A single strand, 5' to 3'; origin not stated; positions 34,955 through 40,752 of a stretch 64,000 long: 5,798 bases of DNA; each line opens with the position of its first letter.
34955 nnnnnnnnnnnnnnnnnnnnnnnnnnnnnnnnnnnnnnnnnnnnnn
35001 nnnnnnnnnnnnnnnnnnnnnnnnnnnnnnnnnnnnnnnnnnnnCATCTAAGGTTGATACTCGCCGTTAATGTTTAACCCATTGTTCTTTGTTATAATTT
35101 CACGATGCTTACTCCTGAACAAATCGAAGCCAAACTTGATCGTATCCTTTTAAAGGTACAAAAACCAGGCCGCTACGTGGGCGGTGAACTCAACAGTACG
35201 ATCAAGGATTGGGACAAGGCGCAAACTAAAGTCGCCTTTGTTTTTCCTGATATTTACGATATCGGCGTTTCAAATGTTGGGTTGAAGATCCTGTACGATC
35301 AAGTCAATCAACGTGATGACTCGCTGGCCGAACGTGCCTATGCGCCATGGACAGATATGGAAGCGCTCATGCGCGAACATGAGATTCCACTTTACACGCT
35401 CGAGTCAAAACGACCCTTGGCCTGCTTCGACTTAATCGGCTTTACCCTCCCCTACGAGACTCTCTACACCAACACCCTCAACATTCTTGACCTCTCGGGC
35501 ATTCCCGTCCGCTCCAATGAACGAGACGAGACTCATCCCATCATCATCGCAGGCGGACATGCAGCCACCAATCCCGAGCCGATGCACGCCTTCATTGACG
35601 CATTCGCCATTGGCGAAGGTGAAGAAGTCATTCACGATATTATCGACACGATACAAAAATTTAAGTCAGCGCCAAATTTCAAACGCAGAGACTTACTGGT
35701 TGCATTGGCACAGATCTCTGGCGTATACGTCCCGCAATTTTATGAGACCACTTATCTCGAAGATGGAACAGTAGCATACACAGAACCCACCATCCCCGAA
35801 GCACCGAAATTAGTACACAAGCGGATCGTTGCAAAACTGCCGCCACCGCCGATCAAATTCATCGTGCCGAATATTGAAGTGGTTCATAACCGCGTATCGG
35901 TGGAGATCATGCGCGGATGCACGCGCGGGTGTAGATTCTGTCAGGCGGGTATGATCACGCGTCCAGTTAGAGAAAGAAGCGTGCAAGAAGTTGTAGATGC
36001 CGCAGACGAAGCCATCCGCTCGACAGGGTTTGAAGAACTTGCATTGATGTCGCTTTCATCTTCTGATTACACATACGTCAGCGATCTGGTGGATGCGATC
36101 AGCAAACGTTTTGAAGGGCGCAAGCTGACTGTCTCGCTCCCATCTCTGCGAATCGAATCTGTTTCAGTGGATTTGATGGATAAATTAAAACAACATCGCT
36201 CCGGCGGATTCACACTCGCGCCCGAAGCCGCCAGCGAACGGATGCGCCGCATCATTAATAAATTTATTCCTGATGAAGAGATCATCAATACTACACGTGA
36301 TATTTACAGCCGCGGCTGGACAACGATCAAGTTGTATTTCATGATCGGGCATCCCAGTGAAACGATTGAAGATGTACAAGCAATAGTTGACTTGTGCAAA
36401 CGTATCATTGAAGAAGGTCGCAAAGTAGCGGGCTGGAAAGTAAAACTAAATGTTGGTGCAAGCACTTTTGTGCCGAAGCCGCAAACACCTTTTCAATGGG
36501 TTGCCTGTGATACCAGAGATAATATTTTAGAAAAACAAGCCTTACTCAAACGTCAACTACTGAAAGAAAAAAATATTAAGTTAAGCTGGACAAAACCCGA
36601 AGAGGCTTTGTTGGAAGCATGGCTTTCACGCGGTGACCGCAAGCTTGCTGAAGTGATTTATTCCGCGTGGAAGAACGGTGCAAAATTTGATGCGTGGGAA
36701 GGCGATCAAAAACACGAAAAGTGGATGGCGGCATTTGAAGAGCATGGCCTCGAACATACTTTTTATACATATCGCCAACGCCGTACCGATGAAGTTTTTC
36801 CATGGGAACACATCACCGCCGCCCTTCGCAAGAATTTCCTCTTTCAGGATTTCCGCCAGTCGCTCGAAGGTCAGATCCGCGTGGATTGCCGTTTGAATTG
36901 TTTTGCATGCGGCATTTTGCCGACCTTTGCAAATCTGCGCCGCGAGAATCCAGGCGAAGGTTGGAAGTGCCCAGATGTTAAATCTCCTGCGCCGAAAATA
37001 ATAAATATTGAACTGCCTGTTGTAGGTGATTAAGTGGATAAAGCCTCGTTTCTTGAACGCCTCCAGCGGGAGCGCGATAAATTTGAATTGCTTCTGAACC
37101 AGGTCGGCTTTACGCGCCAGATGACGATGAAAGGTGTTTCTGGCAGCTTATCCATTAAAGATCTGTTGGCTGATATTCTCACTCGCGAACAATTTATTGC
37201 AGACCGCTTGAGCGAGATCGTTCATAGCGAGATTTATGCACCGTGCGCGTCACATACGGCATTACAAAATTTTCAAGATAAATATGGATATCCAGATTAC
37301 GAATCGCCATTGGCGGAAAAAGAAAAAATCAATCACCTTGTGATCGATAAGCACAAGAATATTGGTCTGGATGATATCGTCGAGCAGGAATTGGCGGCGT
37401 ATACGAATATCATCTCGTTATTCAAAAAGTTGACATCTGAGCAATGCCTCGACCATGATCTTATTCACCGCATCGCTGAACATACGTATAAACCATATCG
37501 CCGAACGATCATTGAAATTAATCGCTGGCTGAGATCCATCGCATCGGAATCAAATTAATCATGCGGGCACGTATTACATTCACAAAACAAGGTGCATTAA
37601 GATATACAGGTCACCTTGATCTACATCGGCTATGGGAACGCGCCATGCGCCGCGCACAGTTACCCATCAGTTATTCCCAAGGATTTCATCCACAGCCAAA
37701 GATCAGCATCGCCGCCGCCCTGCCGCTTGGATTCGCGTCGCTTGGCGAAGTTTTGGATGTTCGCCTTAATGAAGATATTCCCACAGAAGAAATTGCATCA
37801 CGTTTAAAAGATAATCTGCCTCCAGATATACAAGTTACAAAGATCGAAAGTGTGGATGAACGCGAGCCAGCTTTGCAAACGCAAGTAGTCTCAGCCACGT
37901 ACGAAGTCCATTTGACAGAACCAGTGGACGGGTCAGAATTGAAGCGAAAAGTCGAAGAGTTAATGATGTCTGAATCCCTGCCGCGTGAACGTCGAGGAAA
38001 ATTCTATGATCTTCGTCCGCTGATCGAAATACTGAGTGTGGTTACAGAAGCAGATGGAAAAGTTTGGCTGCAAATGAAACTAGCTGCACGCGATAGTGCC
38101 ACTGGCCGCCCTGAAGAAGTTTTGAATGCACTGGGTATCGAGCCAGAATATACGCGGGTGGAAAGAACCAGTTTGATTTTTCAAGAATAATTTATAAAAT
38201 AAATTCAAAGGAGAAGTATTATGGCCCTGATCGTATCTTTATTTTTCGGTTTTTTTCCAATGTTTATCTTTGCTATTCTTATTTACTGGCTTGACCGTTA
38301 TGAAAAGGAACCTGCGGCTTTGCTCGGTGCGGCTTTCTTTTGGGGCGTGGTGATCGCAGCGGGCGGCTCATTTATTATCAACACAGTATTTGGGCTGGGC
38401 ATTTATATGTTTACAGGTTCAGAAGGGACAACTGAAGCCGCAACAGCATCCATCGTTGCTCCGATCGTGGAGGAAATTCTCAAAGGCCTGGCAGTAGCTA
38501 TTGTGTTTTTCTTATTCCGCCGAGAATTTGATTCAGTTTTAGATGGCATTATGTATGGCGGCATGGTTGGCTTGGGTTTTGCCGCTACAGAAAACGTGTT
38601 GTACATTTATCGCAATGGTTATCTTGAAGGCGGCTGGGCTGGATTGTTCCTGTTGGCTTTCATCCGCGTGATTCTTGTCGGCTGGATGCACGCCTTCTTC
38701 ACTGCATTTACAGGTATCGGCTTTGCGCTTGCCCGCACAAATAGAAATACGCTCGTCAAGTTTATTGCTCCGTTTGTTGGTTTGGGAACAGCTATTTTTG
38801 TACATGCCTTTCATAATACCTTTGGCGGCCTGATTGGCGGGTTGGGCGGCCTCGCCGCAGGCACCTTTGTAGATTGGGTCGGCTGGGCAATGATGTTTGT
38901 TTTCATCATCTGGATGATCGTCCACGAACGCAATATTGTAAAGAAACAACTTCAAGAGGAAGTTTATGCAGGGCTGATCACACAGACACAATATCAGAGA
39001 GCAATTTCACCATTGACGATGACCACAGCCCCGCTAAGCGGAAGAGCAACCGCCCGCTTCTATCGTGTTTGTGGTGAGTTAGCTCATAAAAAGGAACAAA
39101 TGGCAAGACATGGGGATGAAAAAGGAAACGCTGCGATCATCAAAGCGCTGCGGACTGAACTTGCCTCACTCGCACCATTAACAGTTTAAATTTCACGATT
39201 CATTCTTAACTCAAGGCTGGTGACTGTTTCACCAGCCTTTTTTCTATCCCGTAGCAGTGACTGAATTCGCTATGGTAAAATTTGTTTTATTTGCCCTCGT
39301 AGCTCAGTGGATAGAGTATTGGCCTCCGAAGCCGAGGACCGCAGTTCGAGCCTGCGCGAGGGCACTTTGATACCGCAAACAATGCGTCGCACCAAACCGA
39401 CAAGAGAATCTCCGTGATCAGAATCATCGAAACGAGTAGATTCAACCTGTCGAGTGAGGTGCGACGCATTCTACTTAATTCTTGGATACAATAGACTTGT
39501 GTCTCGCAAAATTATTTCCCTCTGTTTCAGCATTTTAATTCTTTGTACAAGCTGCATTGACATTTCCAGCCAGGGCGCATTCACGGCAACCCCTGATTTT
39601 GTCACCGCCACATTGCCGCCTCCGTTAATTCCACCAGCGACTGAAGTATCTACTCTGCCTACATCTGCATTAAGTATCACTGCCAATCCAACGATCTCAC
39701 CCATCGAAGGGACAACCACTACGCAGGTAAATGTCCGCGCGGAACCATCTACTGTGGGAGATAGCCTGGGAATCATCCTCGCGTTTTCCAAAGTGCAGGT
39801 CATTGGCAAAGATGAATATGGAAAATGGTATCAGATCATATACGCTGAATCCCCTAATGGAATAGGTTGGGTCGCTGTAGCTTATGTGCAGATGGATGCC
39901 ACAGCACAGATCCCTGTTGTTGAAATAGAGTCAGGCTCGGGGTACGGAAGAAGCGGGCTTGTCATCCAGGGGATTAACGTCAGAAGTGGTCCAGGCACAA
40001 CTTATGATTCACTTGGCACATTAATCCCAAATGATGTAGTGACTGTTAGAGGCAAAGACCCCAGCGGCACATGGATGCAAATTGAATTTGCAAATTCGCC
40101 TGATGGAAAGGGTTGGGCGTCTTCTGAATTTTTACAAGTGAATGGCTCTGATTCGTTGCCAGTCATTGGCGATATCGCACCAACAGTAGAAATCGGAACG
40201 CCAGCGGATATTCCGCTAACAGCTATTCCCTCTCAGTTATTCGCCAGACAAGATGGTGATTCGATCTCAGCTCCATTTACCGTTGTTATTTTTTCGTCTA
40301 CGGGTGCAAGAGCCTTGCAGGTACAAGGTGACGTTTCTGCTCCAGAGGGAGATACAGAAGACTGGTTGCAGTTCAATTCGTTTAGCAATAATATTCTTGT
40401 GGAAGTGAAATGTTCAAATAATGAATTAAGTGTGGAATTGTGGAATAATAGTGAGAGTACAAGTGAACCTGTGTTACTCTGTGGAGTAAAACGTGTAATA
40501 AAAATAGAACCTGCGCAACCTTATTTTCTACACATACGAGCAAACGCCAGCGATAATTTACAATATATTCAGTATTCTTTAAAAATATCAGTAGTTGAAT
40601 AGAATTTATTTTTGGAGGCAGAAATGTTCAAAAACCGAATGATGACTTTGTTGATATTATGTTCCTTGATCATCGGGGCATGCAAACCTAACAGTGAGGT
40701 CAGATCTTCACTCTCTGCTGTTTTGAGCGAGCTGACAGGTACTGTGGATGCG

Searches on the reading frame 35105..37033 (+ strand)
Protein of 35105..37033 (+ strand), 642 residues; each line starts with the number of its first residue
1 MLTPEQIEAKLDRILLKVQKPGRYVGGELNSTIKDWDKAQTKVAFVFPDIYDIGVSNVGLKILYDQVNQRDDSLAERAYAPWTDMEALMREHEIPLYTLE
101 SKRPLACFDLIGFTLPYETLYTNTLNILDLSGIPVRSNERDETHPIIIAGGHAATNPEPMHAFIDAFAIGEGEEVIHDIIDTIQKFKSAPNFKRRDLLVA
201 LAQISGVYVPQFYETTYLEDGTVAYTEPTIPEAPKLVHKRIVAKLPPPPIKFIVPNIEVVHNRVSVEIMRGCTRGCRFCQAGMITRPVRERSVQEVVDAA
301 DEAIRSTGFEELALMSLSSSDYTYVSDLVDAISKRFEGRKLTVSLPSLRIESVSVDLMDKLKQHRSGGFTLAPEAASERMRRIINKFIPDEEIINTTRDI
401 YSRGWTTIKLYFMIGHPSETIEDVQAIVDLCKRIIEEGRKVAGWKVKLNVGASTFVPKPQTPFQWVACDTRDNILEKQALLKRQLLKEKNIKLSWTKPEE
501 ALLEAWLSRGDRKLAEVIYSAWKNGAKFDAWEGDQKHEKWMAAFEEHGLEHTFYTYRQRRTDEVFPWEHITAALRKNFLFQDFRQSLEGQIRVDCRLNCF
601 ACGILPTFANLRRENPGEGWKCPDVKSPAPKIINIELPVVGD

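Call 33: search_protein_families(library=pfam, proteins=[window:35105-37033:+], max_evalue=0.00001)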
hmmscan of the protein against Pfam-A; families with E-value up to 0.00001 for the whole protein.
window:35105-37033:+ (642 aa): 2 families
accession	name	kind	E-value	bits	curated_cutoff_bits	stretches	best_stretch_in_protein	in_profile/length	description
PF19864.5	Radical_SAM_N2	-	7.4e-61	204.5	29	1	59-210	1-151/151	Radical SAM proteins, N-terminal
PF04055.27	Radical_SAM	-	6.5e-22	78.9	29.5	1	266-431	1-166/166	Radical SAM superfamily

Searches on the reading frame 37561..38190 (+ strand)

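Call 33: search_protein_families(library=pfam, proteins=[window:37561-38190:+], max_evalue=0.00001)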
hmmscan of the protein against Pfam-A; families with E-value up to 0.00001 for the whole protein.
window:37561-38190:+ (209 aa): 1 family
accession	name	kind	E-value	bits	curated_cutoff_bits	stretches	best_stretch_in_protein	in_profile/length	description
PF10105.14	DUF2344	-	5.3e-50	170.2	23.8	1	2-184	1-176/176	Uncharacterized protein conserved in bacteria (DUF2344)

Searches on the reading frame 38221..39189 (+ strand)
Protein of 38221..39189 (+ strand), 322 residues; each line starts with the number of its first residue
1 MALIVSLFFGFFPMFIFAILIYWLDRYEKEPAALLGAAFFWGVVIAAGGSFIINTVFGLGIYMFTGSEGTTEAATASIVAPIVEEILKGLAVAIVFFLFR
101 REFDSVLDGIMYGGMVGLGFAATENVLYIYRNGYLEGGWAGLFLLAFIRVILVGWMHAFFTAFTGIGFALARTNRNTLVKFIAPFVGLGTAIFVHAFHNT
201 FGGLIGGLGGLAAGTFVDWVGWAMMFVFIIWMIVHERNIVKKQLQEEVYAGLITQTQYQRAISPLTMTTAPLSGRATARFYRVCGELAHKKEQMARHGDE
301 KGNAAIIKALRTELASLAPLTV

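Call 33: search_protein_families(library=pfam, proteins=[window:38221-39189:+], max_evalue=0.00001)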
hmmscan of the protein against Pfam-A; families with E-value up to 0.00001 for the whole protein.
window:38221-39189:+ (322 aa): 1 family
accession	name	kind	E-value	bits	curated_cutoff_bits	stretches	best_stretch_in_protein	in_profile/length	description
PF13367.11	PrsW-protease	-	3.1e-41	141.5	23.5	1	30-231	1-195/196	PrsW family intramembrane metalloprotease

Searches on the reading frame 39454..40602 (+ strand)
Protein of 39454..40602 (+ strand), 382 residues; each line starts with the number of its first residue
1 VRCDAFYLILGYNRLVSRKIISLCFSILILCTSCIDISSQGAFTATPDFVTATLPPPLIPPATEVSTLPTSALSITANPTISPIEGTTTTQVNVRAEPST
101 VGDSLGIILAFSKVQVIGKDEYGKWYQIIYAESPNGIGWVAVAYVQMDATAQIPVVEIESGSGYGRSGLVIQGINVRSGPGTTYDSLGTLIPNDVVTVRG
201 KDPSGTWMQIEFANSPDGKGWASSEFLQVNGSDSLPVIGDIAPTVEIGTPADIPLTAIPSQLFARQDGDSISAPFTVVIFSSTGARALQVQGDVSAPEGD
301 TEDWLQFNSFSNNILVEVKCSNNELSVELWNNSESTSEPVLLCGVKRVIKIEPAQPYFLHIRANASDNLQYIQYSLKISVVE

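Call 33: search_protein_families(library=pfam, proteins=[window:39454-40602:+], max_evalue=0.00001)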
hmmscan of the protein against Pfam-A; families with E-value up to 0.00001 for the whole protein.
window:39454-40602:+ (382 aa): 1 family
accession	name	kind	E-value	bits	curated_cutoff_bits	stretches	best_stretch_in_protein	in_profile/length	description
PF08239.17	SH3_3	-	4.5e-24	84.8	27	2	91-146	2-54/54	Bacterial SH3 domain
